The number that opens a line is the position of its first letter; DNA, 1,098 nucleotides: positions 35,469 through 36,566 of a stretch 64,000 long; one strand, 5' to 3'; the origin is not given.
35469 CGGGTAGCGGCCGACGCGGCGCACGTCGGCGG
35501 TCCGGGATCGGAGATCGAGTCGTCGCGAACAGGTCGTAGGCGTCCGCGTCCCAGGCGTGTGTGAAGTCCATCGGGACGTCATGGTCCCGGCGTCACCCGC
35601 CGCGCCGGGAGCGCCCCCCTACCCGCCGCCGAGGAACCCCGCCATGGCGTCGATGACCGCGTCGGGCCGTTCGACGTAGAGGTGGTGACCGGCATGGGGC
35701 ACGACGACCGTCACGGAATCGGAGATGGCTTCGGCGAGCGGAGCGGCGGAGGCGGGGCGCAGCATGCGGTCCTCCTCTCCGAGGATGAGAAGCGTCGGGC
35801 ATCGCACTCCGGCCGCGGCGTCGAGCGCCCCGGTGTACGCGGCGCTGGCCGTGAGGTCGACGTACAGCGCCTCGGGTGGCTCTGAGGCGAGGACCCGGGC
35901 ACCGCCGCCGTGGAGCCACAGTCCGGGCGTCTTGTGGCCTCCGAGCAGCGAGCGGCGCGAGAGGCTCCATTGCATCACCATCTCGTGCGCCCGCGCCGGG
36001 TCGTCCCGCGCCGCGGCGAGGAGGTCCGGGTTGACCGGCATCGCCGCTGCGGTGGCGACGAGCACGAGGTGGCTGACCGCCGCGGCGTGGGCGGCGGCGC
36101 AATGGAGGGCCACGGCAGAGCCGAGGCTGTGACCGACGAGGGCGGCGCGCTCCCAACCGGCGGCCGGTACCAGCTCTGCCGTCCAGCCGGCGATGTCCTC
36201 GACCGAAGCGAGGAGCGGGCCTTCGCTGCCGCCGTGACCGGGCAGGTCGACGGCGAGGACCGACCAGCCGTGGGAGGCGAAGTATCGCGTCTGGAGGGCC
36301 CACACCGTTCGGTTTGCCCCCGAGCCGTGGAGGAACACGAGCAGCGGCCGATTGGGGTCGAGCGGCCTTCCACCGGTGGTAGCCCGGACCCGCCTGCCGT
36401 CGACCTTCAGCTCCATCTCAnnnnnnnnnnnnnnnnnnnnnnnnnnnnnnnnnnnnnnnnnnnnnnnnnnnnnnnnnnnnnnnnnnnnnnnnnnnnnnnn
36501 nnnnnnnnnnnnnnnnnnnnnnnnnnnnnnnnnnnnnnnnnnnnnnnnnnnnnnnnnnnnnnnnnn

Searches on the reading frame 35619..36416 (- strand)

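Call 22: search_protein_families(library=pfam, proteins=[window:35619-36416:-], max_evalue=0.001)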
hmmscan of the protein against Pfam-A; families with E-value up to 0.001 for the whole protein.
window:35619-36416:- (265 aa): 9 families
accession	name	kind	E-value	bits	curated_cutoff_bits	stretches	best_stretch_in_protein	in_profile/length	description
PF12697.13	Abhydrolase_6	-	8.6e-27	95.6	26.3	1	26-257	1-217/217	Alpha/beta hydrolase family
PF00561.26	Abhydrolase_1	-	9.3e-27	94.7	25.8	2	24-139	1-120/245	alpha/beta hydrolase fold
PF12146.15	Hydrolase_4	-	1.6e-20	73.9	27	1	22-250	3-238/239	Serine aminopeptidase, S33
PF06821.19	Ser_hydrolase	-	1.6e-07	31.8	22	1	76-144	40-112/172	Serine hydrolase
PF03403.19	PAF-AH_p_II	-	1.4e-05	24.3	20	1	23-57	100-134/372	Platelet-activating factor acetylhydrolase, isoform II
PF00975.26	Thioesterase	-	2.6e-05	25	26.4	1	24-130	2-110/226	Thioesterase domain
PF08386.16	Abhydrolase_4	-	4.5e-05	23.9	21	1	205-262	34-91/103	TAP-like protein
PF03959.19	FSH1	-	6.3e-05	23.2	21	1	201-246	156-200/211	Serine hydrolase (FSH1)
PF07224.18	Chlorophyllase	-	0.00019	20.8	26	1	24-128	43-153/301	Chlorophyllase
